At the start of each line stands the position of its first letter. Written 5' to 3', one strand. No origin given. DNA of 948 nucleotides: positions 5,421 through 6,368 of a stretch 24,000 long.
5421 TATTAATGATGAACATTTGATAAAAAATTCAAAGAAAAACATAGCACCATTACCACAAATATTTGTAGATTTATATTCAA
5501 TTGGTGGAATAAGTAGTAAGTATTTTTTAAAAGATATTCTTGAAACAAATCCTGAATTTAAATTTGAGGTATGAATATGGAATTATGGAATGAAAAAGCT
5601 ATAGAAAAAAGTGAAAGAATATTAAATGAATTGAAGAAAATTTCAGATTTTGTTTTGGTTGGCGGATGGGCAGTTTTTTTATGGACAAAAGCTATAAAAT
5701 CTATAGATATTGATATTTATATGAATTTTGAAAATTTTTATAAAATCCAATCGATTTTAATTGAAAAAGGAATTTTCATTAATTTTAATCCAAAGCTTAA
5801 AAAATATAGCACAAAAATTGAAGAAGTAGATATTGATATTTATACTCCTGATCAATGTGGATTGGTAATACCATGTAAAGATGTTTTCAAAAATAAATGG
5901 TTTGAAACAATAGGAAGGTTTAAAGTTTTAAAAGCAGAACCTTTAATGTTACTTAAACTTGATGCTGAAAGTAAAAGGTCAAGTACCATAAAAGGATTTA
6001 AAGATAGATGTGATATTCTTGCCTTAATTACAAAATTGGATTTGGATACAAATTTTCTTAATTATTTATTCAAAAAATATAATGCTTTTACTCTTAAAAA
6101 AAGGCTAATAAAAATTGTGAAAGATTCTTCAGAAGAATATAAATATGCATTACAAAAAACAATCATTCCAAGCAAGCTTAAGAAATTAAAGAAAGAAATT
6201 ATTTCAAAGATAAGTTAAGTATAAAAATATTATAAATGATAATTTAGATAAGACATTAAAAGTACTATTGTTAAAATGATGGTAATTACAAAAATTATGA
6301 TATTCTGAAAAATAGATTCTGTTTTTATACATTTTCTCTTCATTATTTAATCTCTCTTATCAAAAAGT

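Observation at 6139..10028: Perfect 80-bp direct repeat duplicates the 3' end of the NTase gene and brackets a 3.8-kb cargo segment (att-like, no integrase visible)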

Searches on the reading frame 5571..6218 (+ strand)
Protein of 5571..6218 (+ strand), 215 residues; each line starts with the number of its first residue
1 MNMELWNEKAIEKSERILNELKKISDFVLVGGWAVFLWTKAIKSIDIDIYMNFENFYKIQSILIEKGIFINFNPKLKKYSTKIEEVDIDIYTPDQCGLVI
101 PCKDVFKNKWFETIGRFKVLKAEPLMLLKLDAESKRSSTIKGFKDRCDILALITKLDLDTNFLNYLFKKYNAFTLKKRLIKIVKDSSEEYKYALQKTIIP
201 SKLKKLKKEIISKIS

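Call 9: search_protein_families(library=pfam, proteins=[window:5571-6218:+], max_evalue=0.01)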
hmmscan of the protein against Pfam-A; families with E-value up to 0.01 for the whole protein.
window:5571-6218:+ (215 aa): 3 families
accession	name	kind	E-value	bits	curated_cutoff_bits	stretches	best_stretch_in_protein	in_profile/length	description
PF10706.15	Aminoglyc_resit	-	0.00053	20.6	21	1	17-90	5-84/149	Aminoglycoside-2''-adenylyltransferase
PF19502.5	DUF6036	-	0.0013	19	23.6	1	18-65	13-60/164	Nucleotidyltransferase of unknown function (DUF6036)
PF22194.2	F-93_WHD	-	0.0063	17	28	0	39-68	15-44/62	F-93, winged-helix domain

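Call 11: find_encoding_contigs(protein=window:5571-6218:+, flank=10000, max_places=10)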
Protein window:5571-6218:+ (215 aa): 3 contigs read that carry it; 3 places shown.
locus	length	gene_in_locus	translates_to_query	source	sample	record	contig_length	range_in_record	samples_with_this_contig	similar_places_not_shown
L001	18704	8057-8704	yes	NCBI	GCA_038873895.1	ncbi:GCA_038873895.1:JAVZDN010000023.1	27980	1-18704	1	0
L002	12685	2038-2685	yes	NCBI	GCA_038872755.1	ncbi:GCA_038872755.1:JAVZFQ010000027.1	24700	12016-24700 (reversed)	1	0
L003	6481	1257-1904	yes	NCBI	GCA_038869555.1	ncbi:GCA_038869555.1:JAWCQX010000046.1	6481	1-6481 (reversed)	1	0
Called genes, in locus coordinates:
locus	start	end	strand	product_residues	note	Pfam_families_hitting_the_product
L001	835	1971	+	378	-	PF00532:Peripla_BP_1, PF13407:Peripla_BP_4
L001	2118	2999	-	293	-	PF02653:BPD_transp_2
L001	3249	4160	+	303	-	PF02633:Creatininase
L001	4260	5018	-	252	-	PF13175:AAA_15 (faint), PF00005:ABC_tran, PF09818:ABC_ATPase (faint), PF13304:AAA_21 (faint)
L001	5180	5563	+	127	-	PF16867:DMSP_lyase (weak), PF02311:AraC_binding, PF07883:Cupin_2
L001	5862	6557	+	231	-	PF01902:Diphthami_syn_2_N, PF28410:Diphthami_syn_2_C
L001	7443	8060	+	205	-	-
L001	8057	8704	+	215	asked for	-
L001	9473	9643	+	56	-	-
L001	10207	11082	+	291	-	PF00432:Prenyltrans (weak), PF05817:Ribophorin_II (faint), PF00432:Prenyltrans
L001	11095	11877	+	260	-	PF19538:DUF6062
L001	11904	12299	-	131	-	PF14464:Prok-JAB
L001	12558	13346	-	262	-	-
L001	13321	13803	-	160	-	-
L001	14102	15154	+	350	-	PF18093:Trm5_N, PF25133:TYW2_N_2, PF02475:TRM5-TYW2_MTfase, PF02005:TRM (weak), PF03602:Cons_hypoth95 (weak), PF05175:MTS (weak), PF06325:PrmA (weak), PF12847:Methyltransf_18 (weak), +1 more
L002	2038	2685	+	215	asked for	-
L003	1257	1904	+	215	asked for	-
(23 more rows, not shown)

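Call 18: find_homologous_proteins(query=window:5571-6218:+)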
Query window:5571-6218:+ (215 aa): 416 proteins with E <= 0.001 among 1434 candidates; the best 120 are listed.
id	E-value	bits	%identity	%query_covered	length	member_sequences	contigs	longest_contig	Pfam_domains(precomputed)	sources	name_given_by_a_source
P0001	1.6e-125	434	96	99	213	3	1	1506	-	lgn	-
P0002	3.9e-116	404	88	100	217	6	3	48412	-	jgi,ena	jgi:hypothetical protein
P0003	1.7e-102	359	78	100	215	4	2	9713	-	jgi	-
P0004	5.0e-96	338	70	93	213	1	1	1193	-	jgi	-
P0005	8.6e-95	334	74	99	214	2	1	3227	-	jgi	-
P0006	6.5e-92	325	69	98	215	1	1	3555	-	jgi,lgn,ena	-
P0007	3.2e-90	319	66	99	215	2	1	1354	-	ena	-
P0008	5.8e-90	318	66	98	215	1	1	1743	-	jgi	jgi:hypothetical protein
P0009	1.3e-88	314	67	98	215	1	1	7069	-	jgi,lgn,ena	-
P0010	2.2e-85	303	66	98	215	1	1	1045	-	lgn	-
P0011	1.2e-83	298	62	98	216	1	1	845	PF19502.6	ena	-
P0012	7.0e-81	289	66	91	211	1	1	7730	-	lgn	-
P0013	1.4e-79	284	63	99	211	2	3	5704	-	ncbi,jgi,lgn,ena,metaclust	metaclust:\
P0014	1.4e-73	265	54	99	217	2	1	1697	-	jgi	-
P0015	4.8e-67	243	57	90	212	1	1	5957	-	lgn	-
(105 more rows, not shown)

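Call 19: find_encoding_contigs(protein=P0002, flank=10000, max_places=6)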
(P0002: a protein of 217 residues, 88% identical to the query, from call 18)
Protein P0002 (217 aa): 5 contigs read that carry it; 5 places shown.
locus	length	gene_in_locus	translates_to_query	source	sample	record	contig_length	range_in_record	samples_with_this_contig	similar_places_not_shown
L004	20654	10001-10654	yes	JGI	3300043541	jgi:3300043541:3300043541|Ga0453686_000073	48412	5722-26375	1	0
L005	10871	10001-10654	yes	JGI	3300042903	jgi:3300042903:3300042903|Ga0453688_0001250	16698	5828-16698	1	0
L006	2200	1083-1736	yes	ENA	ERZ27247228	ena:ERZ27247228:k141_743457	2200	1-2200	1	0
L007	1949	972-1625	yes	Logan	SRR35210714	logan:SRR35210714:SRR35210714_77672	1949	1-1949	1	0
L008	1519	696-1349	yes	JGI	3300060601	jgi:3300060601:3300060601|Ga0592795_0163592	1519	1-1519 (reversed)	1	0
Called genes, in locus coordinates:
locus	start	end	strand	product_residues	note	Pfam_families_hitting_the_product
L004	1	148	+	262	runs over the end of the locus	-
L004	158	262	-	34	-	-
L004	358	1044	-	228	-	-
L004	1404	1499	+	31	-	-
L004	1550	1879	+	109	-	PF09921:DUF2153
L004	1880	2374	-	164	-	PF01135:PCMT (weak), PF02353:CMAS, PF08123:DOT1 (weak), PF02390:Methyltransf_4 (weak), PF13847:Methyltransf_31, PF08241:Methyltransf_11 (weak), PF13649:Methyltransf_25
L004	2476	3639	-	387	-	PF01053:Cys_Met_Meta_PP, PF00155:Aminotran_1_2 (weak)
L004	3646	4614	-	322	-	PF00288:GHMP_kinases_N, PF08544:GHMP_kinases_C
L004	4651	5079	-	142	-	PF01597:GCV_H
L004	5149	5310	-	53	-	-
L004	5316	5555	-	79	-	PF04014:MazE_antitoxin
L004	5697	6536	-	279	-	-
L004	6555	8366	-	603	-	PF09843:DUF2070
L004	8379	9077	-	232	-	PF00702:Hydrolase, PF13419:HAD_2, PF13242:Hydrolase_like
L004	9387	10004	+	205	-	-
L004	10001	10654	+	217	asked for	-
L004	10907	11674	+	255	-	PF00303:Thymidylat_synt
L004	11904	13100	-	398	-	PF07282:Cas12f1-like_TNB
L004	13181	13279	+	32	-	-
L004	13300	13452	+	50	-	-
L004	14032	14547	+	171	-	-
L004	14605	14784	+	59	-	PF13340:DUF4096 (weak)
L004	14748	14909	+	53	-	-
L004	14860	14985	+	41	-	-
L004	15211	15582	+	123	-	-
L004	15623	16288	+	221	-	PF00702:Hydrolase, PF08282:Hydrolase_3 (faint), PF12710:HAD, PF13344:Hydrolase_6 (faint), PF13419:HAD_2, PF13242:Hydrolase_like (weak)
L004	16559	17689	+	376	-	PF00682:HMGL-like, PF22617:HCS_D2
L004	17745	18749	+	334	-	PF00180:Iso_dh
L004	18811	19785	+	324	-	PF01557:FAA_hydrolase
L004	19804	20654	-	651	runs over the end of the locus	PF02730:AFOR_N, PF01314:AFOR_C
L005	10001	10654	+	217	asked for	-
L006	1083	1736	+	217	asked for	-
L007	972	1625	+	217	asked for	-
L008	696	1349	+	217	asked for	-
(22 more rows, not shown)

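Call 20: find_encoding_contigs(protein=P0003, flank=10000, max_places=6)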
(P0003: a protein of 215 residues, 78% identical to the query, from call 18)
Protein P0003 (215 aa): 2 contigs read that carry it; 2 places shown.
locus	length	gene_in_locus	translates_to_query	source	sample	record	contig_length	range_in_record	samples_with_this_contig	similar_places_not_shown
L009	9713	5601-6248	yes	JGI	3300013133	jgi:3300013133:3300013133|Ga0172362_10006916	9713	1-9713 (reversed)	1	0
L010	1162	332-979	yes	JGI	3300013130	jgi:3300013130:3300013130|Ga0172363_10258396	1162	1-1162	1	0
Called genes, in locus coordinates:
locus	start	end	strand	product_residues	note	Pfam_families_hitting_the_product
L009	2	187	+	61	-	?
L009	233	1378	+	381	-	PF00152:tRNA-synt_2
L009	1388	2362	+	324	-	-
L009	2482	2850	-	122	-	PF01402:RHH_1 (faint), PF17723:RHH_8 (weak)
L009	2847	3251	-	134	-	PF10130:PIN_2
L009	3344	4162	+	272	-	PF01978:TrmB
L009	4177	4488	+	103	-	PF04014:MazE_antitoxin (weak)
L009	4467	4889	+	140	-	PF01850:PIN, PF13470:PIN_3, PF16289:PIN_12 (faint)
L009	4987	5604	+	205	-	-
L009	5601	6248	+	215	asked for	-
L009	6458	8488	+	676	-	-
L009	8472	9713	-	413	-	?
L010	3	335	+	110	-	?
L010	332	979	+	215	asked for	-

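Call 42: find_encoding_contigs(protein=P0001, flank=10000, max_places=4)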
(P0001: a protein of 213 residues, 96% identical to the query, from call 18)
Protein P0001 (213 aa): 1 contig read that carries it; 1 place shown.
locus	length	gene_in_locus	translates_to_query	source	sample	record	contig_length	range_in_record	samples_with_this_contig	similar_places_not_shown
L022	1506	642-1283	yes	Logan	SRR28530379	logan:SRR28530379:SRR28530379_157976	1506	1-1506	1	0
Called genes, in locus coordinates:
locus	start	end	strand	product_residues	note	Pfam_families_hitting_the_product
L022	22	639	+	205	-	-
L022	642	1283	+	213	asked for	-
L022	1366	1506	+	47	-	?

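Call 47: search_protein_families(library=padloc, proteins=[window:5571-6218:+], max_evalue=0.01)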
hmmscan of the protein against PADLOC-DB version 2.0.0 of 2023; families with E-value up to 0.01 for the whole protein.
window:5571-6218:+ (215 aa): 0 families

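Call 48: search_protein_families(library=ncbifam, proteins=[window:5571-6218:+], max_evalue=0.01)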
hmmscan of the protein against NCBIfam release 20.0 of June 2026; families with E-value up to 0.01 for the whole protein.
window:5571-6218:+ (215 aa): 0 families

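Call 58: search_solved_structures(query=A5, max_evalue=1)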
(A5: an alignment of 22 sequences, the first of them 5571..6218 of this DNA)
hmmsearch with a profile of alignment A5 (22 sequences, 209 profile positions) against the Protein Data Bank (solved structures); distinct sequences matched with E-value up to 1: 2.
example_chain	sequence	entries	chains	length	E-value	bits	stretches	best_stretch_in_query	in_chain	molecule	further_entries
5uvd_A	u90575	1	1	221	0.11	15.3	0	108-147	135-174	Nucleotidyltransferase-like protein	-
9v1i_lE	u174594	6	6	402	0.75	12.6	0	99-158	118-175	60S ribosomal protein L3, putative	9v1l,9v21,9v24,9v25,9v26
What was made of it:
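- On AbiE-like / DUF6036 NTase toxin-antitoxin module: No PDB relative by sequence (call 58).
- Tried and rejected: No hits (calls 47, 48, 58).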

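Call 59: search_protein_families(library=pfam, alignment_id=A5, max_evalue=0.01)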
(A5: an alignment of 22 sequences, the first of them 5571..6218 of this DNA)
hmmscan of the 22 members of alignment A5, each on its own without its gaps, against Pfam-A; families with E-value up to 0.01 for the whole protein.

A. member 1, window:5571-6218:+ (215 aa): 3 families
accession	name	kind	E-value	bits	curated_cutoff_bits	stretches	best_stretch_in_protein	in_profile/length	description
PF10706.15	Aminoglyc_resit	-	0.00053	20.6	21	1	17-90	5-84/149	Aminoglycoside-2''-adenylyltransferase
PF19502.5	DUF6036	-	0.0013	19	23.6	1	18-65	13-60/164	Nucleotidyltransferase of unknown function (DUF6036)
PF22194.2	F-93_WHD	-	0.0063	17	28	0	39-68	15-44/62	F-93, winged-helix domain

B. families by the number of members that match (of 22 scanned): 8 families
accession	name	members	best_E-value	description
PF19502.5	DUF6036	15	2e-08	Nucleotidyltransferase of unknown function (DUF6036)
PF09970.15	DUF2204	7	0.00025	Nucleotidyl transferase of unknown function (DUF2204)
PF10706.15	Aminoglyc_resit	7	0.00026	Aminoglycoside-2''-adenylyltransferase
PF08843.17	AbiEii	2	8.3e-05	Nucleotidyl transferase AbiEii toxin, Type IV TA system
PF21297.3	MID51-like_C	1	0.0023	Mitochondrial dynamics protein MID51-like, C-terminal domain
PF22194.2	F-93_WHD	1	0.0063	F-93, winged-helix domain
PF22761.1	NrS1-1_pol-like_head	1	0.0072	NrS-1 polymerase-like head domain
PF01876.22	RNase_P_p30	1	0.0089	RNase P subunit p30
